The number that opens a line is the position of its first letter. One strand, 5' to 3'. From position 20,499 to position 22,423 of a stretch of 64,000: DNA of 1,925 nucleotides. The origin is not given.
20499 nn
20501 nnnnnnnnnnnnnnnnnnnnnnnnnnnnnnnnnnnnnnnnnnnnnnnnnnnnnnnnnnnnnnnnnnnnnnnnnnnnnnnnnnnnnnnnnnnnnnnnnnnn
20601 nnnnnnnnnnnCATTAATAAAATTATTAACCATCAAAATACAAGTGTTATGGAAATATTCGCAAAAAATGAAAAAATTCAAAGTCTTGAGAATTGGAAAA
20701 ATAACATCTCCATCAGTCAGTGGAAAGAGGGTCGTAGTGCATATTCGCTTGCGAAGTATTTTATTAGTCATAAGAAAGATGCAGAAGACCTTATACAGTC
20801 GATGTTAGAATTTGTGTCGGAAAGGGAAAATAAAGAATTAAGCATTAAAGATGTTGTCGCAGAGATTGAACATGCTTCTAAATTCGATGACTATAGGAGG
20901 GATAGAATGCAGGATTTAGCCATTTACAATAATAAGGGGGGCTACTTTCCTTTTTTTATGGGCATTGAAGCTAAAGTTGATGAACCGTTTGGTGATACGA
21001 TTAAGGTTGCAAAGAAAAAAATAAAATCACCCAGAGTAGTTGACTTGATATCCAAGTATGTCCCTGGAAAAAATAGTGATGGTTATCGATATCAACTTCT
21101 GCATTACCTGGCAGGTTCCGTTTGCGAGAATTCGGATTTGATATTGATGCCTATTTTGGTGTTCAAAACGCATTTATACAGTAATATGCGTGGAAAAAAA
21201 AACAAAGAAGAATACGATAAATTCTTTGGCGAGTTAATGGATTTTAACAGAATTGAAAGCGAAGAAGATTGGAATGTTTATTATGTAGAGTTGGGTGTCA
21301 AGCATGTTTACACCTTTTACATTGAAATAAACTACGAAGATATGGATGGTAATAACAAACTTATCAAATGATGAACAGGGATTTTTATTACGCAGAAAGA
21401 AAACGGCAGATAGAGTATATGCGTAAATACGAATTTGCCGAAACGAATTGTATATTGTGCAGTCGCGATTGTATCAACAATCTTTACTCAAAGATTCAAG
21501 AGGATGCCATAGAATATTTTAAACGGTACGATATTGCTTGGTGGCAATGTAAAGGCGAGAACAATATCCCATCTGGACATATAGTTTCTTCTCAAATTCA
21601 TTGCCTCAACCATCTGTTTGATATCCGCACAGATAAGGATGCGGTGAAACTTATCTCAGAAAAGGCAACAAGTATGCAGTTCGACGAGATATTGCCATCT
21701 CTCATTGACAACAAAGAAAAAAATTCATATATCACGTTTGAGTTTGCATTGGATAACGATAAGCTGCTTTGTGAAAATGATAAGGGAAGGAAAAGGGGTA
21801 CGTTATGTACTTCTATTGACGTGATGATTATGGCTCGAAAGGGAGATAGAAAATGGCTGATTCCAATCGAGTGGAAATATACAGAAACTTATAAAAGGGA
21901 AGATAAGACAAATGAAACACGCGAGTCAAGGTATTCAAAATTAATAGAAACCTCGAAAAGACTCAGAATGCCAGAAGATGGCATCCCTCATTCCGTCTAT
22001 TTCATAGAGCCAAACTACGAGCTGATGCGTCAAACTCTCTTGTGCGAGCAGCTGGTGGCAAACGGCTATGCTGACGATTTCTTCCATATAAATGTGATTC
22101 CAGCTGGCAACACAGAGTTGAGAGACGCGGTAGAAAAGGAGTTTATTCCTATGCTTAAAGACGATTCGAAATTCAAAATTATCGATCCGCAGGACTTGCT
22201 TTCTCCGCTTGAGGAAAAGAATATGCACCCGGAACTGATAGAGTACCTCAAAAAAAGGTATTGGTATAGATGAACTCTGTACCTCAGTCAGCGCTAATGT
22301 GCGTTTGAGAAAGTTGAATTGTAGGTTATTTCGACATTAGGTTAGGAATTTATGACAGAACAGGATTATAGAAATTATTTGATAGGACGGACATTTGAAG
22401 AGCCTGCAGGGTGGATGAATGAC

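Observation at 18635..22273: WYL regulator divergent from an AT-rich operon: a zinc-ribbon/TM mini-protein plus three consecutive PD-(D/E)xK nuclease-like genes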

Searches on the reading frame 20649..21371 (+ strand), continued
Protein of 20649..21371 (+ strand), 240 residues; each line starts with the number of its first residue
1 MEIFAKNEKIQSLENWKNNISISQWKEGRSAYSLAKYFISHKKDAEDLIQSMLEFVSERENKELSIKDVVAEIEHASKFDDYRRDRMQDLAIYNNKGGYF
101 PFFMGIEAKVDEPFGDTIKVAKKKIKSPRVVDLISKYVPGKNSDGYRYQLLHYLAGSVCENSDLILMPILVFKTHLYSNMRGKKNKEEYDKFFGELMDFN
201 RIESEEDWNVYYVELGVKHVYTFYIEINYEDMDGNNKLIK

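Call 66: find_encoding_contigs(protein=P0218, flank=5000, max_places=2)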
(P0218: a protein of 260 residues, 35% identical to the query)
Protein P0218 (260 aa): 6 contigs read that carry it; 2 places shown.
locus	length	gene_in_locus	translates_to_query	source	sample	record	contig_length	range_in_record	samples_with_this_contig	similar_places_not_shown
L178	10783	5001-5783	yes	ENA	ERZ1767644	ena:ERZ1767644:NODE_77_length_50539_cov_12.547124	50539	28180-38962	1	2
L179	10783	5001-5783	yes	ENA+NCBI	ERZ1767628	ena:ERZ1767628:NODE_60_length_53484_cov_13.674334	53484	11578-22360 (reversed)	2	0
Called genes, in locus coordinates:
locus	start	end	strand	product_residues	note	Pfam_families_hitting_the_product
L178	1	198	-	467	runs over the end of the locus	PF01636:APH, PF22740:PapZ_C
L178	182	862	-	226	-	PF01128:IspD, PF12804:NTP_transf_3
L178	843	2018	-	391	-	PF02547:Queuosine_synth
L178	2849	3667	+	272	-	PF20796:PDDEXK_13, PF22558:REase-ARP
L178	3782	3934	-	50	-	-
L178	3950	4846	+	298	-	-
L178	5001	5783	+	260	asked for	PF22187:DUF6946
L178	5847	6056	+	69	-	PF24817:WD40_WDHD1_1st (weak), PF25175:Beta-prop_WDR5, PF23381:Beta-prop_IFT122_1st, PF24807:WD40_CDC20-Fz (weak), PF00400:WD40, PF25174:Beta-prop_THOC3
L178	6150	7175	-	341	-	-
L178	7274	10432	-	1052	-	PF18962:Por_Secre_tail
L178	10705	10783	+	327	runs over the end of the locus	PF00493:MCM (weak), PF20030:bpMoxR, PF07726:AAA_3, PF07728:AAA_5, PF17863:AAA_lid_2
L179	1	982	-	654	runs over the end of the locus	PF00270:DEAD (weak), PF04851:ResIII, PF17757:UvrB_inter, PF27431:UvrB_3rd, PF00271:Helicase_C, PF12344:UvrB, PF02151:UVR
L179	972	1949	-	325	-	PF01207:Dus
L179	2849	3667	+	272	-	PF20796:PDDEXK_13, PF22558:REase-ARP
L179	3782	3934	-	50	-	-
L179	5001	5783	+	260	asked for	PF22187:DUF6946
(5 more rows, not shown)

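Call 85: search_dna_similar(query=window:20649-21371:+, collection=phages, mode=protein, max_rows=8, max_evalue=0.001)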
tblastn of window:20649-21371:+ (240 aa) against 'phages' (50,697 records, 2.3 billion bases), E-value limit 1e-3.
No match.

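Call 93: fold_search(model_id=the predicted structure, library=viral)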
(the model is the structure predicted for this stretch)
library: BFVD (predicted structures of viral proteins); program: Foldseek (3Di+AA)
matches with E <= 10: 479; with E <= 0.001: 0
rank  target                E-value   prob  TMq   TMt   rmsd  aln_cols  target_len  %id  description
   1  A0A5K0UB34            6.6e-03  0.57  0.24  0.15  13.6       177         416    7  Uncharacterized protein [Yasminevirus sp. GU-2018]
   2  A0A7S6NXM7            2.3e-02  0.20  0.21  0.25  18.6       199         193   12  Uncharacterized protein [Bathycoccus sp. RCC716 virus 1]
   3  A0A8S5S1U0            1.1e-01  0.16  0.16  0.14   7.8        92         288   17  Restriction enzyme [Siphoviridae sp. ctCIv11]
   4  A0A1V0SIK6            1.5e-01  0.18  0.20  0.14  10.4       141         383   13  Uncharacterized protein [Klosneuvirus KNV1]
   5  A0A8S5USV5            1.6e-01  0.25  0.19  0.35  11.1       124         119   14  Uncharacterized protein [Myoviridae sp. ctijX18]
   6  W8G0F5                1.8e-01  0.11  0.12  0.17   8.2        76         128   17  (no name in the UniProt tables at hand)
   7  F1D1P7                1.9e-01  0.16  0.18  0.29  11.7       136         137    7  Uncharacterized protein ORF223 [Vibrio phage ICP1]
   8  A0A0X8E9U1            2.0e-01  0.06  0.17  0.07  17.1       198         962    8  DNA polymerase [Human herpesvirus 1]
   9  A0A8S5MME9            2.1e-01  0.20  0.22  0.35  14.2       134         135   16  Uncharacterized protein [Siphoviridae sp. ctxc31]
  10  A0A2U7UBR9            2.1e-01  0.16  0.21  0.11   9.9       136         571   13  Uncharacterized protein [Pandoravirus neocaledonia]
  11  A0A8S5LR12            2.3e-01  0.21  0.23  0.23   9.7       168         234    8  Nicotinamide-nucleotide adenylyltransferase NadR family / transport, phosphorylation, NAD+, NadR [Myoviridae sp. ctfJc17]
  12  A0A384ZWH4            2.9e-01  0.03  0.10  0.14  18.4       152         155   10  Uncharacterized protein [Dickeya phage vB_DsoM_JA13]
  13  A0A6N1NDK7            3.1e-01  0.21  0.20  0.21  10.8       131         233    7  Putative ORFan [Tupanvirus deep ocean]
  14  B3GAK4                3.1e-01  0.08  0.17  0.08  12.4       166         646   10  DNA-directed DNA polymerase [uncultured virus]
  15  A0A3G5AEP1            3.1e-01  0.07  0.15  0.12  12.1       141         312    9  Putative ORFan [Satyrvirus sp.]
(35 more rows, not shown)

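Call 98: find_related_loci(query=A2, collection=viral_contigs, flank=6000)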
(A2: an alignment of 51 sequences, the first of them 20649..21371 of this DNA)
Query A2 (240 aa) in viral_contigs; peptide patterns used: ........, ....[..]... (x = any residue, [..] = any of these).
120 stretches matched a pattern; 4 encode a relative of the query (tblastn E <= 1e-3); 4 distinct loci.
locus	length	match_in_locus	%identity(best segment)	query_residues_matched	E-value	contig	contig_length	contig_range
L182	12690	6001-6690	40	10-228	3e-43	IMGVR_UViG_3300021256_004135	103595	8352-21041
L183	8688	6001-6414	36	74-192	2e-16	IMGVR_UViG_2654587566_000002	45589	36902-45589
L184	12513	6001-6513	29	6-160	1e-7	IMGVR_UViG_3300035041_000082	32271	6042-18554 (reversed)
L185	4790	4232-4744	29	6-160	1e-7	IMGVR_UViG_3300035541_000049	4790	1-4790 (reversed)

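Call 99: find_encoding_contigs(protein=P0140, flank=5000, max_places=2)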
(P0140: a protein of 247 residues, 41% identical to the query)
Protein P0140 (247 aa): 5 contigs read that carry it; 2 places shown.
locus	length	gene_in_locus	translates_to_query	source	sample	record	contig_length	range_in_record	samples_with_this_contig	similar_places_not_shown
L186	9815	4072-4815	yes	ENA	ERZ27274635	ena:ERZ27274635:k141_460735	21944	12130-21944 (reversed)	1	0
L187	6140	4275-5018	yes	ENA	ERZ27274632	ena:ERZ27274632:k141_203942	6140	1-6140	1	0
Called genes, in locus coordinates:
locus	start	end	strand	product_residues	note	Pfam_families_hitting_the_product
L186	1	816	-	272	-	?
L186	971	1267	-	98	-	PF09820:AAA-ATPase_like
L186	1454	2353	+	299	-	PF13280:WYL, PF25583:WCX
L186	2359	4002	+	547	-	-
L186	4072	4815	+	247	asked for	PF22187:DUF6946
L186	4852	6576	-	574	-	PF09820:AAA-ATPase_like, PF08011:PDDEXK_9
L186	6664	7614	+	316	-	PF00762:Ferrochelatase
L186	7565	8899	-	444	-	PF01554:MatE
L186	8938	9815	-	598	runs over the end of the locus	PF02463:SMC_N (faint), PF13555:AAA_29 (faint), PF00005:ABC_tran, PF00006:ATP-synt_ab (faint), PF13304:AAA_21 (weak), PF12848:ABC_tran_Xtn, PF00005:ABC_tran, PF16326:ABC_tran_CTD, +1 more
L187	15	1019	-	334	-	PF12760:Zn_ribbon_IS1595, PF12762:DDE_Tnp_IS1595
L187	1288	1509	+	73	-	-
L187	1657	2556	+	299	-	PF13280:WYL, PF25583:WCX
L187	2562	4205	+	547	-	-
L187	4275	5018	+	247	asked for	PF22187:DUF6946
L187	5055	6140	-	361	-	?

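Call 100: find_encoding_contigs(protein=P0212, flank=5000, max_places=2)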
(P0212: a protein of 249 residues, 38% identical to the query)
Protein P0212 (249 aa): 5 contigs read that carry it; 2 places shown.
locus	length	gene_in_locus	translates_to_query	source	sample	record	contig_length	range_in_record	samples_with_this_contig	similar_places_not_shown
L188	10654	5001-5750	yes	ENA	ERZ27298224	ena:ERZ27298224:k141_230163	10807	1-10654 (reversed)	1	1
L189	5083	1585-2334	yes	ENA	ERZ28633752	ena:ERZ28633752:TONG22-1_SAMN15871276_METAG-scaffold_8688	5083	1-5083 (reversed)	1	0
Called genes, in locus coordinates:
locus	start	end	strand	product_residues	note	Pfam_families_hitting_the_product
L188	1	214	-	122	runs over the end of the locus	?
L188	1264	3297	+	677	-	-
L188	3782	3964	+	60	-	-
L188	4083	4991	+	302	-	PF13280:WYL, PF25583:WCX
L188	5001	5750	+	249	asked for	PF22187:DUF6946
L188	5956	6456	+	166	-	-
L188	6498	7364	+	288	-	PF00140:Sigma70_r1_2, PF04542:Sigma70_r2, PF04539:Sigma70_r3 (weak), PF04545:Sigma70_r4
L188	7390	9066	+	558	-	PF00004:AAA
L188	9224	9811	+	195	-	-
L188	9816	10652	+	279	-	?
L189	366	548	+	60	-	-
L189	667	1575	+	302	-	PF13280:WYL, PF25583:WCX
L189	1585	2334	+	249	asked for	PF22187:DUF6946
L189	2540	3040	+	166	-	-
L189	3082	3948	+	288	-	PF00140:Sigma70_r1_2, PF04542:Sigma70_r2, PF04539:Sigma70_r3 (weak), PF04545:Sigma70_r4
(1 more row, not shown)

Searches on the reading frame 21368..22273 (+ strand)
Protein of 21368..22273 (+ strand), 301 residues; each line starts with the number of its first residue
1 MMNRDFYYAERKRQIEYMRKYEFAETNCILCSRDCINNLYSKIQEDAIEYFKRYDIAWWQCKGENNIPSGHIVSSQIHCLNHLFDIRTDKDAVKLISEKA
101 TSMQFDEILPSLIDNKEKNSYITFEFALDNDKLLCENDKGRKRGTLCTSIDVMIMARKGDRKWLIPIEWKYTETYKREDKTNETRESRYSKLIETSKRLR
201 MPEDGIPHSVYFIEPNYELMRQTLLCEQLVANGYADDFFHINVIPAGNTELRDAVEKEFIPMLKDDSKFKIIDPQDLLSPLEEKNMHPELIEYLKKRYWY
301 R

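Call 3: search_protein_families(library=pfam, proteins=[window:21368-22273:+], max_evalue=0.1)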
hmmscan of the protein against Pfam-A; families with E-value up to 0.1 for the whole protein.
window:21368-22273:+ (301 aa): 2 families
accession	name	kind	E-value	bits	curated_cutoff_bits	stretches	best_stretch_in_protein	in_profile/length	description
PF22558.3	REase-ARP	-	3.3e-42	145.4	27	1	7-299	6-270/270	Restriction Endonuclease associating with ARP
PF20796.3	PDDEXK_13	-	5.9e-15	55.8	27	1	72-298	85-288/290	PD-(D/E)XK nuclease superfamily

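Call 4: search_protein_families(library=padloc, proteins=[window:21368-22273:+], max_evalue=0.1)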
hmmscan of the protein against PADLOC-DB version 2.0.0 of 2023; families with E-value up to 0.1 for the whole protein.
window:21368-22273:+ (301 aa): 0 families

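Call 6: search_protein_families(library=ncbifam, proteins=[window:21368-22273:+], max_evalue=0.1)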
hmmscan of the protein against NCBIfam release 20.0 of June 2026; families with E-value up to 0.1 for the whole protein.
window:21368-22273:+ (301 aa): 0 families

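Call 7: search_protein_families(library=phrogs, proteins=[window:21368-22273:+], max_evalue=0.1)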
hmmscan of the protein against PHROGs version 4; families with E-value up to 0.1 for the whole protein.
window:21368-22273:+ (301 aa): 1 family
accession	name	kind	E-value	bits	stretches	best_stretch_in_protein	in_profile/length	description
phrog_14808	-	unknown function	0.0098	16.8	1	230-246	28-44/71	-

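Call 14: find_homologous_proteins(query=window:21368-22273:+)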
Query window:21368-22273:+ (301 aa): 242 proteins with E <= 0.001 among 814 candidates; the best 120 are listed.
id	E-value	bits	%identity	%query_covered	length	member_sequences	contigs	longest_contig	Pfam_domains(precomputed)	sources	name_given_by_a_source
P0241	2.0e-185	633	91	100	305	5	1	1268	PF20796.4,PF22558.4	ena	-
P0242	8.3e-134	464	74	92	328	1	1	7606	PF20796.4,PF22558.4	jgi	-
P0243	3.5e-132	459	74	92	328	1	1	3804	PF20796.4,PF22558.4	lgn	-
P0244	2.1e-126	440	63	99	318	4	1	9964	PF20796.4,PF22558.4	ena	-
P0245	3.1e-126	439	67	99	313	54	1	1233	PF20796.4,PF22558.4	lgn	-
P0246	1.6e-125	437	66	99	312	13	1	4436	PF20796.4,PF22558.4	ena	-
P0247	1.4e-124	434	63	99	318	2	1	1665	PF20796.4,PF22558.4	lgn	-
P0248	6.3e-124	431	69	92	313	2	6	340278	PF20796.4,PF22558.4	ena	-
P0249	1.0e-123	431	62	99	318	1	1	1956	PF20796.4,PF22558.4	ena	-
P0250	1.2e-121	424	68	91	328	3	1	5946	PF20796.4,PF22558.4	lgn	-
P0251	1.8e-121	423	69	91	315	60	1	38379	PF20796.4,PF22558.4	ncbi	-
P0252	5.2e-121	422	62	99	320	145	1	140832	PF20796.4,PF22558.4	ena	-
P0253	7.3e-121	421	61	99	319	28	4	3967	PF20796.4,PF22558.4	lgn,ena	-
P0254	1.5e-119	417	70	87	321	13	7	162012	PF20796.4,PF22558.4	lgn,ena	-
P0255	1.6e-119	417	60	99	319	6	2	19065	PF20796.4,PF22558.4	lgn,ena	-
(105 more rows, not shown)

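Call 21: find_encoding_contigs(protein=P0248, flank=6000, max_places=3)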
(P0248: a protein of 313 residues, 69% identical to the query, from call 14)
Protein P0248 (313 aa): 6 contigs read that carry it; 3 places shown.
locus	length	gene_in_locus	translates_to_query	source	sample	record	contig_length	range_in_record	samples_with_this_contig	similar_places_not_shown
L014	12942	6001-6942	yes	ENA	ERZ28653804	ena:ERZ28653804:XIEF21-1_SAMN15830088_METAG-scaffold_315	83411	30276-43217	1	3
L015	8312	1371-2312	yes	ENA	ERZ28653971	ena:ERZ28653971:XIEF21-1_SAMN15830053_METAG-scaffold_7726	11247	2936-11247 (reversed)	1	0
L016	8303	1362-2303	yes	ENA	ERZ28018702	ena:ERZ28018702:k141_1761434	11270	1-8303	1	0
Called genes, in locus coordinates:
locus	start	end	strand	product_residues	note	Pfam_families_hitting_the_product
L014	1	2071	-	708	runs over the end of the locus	PF19310:TOP_N (weak), PF01432:Peptidase_M3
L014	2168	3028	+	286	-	PF08614:ATG16 (faint)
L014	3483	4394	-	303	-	PF13280:WYL, PF25583:WCX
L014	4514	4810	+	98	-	-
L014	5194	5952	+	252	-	-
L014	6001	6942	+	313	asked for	PF22558:REase-ARP, PF20796:PDDEXK_13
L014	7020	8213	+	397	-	-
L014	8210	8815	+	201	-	PF00149:Metallophos, PF12850:Metallophos_2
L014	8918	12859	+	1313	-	PF02811:PHP, PF07733:DNA_pol3_alpha, PF17657:DNA_pol3_finger, PF14579:HHH_6, PF01336:tRNA_anti-codon (weak)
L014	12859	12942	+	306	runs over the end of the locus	PF08885:GSCFA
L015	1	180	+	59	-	?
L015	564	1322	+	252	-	-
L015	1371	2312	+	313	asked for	PF22558:REase-ARP, PF20796:PDDEXK_13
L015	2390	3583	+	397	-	-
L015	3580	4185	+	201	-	PF00149:Metallophos, PF12850:Metallophos_2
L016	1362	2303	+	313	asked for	PF22558:REase-ARP, PF20796:PDDEXK_13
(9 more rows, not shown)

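Call 22: find_encoding_contigs(protein=P0252, flank=6000, max_places=3)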
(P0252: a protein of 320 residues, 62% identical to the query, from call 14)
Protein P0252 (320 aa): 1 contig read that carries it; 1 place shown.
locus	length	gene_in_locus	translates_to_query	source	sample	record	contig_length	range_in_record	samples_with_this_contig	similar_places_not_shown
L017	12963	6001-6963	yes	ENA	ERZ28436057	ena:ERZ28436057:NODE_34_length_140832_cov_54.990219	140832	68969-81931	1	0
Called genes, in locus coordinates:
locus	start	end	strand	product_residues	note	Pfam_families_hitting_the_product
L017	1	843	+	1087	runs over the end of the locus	PF13734:Inhibitor_I69, PF01640:Peptidase_C10, PF18370:RGI_lyase (faint), PF18998:Flg_new_2, PF13573:SprB, PF18962:Por_Secre_tail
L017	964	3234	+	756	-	PF13734:Inhibitor_I69, PF01640:Peptidase_C10, PF13529:Peptidase_C39_2 (weak), PF00041:fn3 (faint), PF18962:Por_Secre_tail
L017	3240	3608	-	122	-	-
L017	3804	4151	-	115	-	PF02481:DNA_processg_A (weak), PF10686:YAcAr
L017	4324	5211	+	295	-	PF13280:WYL, PF25583:WCX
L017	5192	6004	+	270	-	-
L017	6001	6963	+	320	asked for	PF22558:REase-ARP, PF20796:PDDEXK_13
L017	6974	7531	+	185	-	PF00149:Metallophos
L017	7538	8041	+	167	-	PF03852:Vsr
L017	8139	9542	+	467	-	PF13310:Virulence_RhuM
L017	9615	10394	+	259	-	PF01844:HNH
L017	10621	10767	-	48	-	-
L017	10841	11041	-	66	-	-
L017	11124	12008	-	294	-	PF04371:PAD_porph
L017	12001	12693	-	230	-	-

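Call 50: search_solved_structures(query=A3, max_evalue=10)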
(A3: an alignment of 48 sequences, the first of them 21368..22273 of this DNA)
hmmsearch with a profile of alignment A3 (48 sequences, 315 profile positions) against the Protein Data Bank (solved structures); distinct sequences matched with E-value up to 10: 0.

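Call 55: find_related_loci(query=A3, collection=metagenome_contigs, flank=7000)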
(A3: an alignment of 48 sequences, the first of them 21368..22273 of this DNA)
Query A3 (301 aa) in metagenome_contigs; peptide patterns used: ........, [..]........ (x = any residue, [..] = any of these).
600 stretches matched a pattern (row limit reached: there are more); 557 encode a relative of the query (tblastn E <= 1e-3); the best 80 are kept; 80 distinct loci.
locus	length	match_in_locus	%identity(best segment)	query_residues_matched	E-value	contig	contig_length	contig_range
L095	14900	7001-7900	93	2-301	0e+0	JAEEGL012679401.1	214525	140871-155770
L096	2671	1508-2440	66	2-299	4e-145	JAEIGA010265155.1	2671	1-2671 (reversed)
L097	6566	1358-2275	60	2-299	3e-126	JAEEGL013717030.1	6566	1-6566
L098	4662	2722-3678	58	2-299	1e-122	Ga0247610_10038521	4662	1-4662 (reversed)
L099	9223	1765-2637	60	4-299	6e-118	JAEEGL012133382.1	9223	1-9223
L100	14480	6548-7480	59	5-299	7e-117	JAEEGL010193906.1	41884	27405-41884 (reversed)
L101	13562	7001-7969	56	2-299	3e-115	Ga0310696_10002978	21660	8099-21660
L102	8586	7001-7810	65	29-299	2e-115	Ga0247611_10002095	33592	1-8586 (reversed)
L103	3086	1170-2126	58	1-299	5e-118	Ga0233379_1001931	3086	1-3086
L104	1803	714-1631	58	2-299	5e-122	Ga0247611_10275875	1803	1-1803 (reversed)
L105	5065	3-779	63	38-299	1e-109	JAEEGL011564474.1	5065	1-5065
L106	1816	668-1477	63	29-299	2e-116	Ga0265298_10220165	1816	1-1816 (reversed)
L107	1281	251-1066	60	26-299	7e-119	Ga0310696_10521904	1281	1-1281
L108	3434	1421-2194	63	38-299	6e-110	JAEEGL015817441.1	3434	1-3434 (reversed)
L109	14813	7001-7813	60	27-299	7e-107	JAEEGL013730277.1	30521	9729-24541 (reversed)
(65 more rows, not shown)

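Call 84: search_dna_similar(query=window:21368-22273:+, collection=phages, mode=protein, max_rows=8, max_evalue=0.001)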
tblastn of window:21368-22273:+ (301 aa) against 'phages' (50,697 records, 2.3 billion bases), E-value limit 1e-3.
No match.

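Call 87: search_dna_similar(query=window:21368-22273:+, collection=plasmids, mode=protein, max_rows=10, max_evalue=0.001)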
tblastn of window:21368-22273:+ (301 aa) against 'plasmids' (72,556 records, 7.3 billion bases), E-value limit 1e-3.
Records with a match: 1; places in all: 1; records where one place covers at least 80% of the query: 1.
Best place of each record, by identity: <60% 1.
By first word of the organism name: Phenylobacterium 1.
By predicted mobility (MOB-suite, as given by PLSDB): non-mobilizable 1.
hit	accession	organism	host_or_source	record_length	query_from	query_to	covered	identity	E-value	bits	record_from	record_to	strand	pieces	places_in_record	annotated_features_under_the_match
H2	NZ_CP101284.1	Phenylobacterium sp. LH3H17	-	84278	38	300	87%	26.9%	2e-15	84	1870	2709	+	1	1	hypothetical protein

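Call 88: get_annotated_region(hit=H2, flank=6000)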
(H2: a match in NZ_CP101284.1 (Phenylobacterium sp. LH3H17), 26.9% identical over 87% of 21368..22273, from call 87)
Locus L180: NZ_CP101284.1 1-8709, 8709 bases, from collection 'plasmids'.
description: Phenylobacterium sp. LH3H17 plasmid pA, complete sequence
organism: Phenylobacterium sp. LH3H17 (NCBI taxid 2903901)
taxonomy: Bacteria; Pseudomonadota; Alphaproteobacteria; Caulobacterales; Caulobacteraceae; Phenylobacterium; Phenylobacterium sp. LH3H17
host: -; source: -; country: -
typing (MOB-suite, as given by PLSDB): non-mobilizable; replicon rep_cluster_691; mating-pair formation MPF_T
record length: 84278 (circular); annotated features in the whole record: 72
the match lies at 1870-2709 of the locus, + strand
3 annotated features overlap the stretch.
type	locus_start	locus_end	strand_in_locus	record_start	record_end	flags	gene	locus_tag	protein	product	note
CDS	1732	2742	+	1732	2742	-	-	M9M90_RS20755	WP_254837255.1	hypothetical protein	-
CDS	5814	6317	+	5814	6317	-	-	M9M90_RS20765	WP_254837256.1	hypothetical protein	-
CDS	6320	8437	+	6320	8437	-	-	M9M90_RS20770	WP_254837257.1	3'-5' exonuclease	-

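Call 109: search_protein_families(library=pfam, alignment_id=A4, max_evalue=0.00001)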
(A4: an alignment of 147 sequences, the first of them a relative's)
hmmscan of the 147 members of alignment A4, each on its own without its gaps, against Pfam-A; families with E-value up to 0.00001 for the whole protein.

A. member 1, L095:4179-4973:+ (264 aa): 0 families

B. families by the number of members that match (of 147 scanned): 116 families (the first 25 are shown)
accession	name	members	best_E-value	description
PF18143.6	HAD_SAK_2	6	4.7e-30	HAD domain in Swiss Army Knife RNA repair proteins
PF13173.12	AAA_14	4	6.2e-32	AAA domain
PF13635.12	DUF4143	3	4e-27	Domain of unknown function (DUF4143)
PF01420.25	Methylase_S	3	8.7e-22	Type I restriction modification DNA specificity domain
PF02811.25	PHP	2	3.9e-50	PHP domain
PF14281.12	PDDEXK_4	2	9.6e-23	PD-(D/E)XK nuclease superfamily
PF04055.27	Radical_SAM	2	5.8e-17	Radical SAM superfamily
PF22558.3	REase-ARP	2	1.6e-16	Restriction Endonuclease associating with ARP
PF01381.28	HTH_3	2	7.7e-12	Helix-turn-helix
PF01637.24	ATPase_2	2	6.6e-10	ATPase domain predominantly from Archaea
PF13560.12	HTH_31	2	1.2e-09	Helix-turn-helix domain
PF00749.27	tRNA-synt_1c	1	4.5e-103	tRNA synthetases class I (E and Q), catalytic domain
PF02384.22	N6_Mtase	1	1.5e-102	N-6 DNA Methylase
PF13306.12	LRR_5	1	1.5e-90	BspA type Leucine rich repeat region (6 copies)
PF03796.21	DnaB_C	1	4.4e-88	DnaB-like helicase C terminal domain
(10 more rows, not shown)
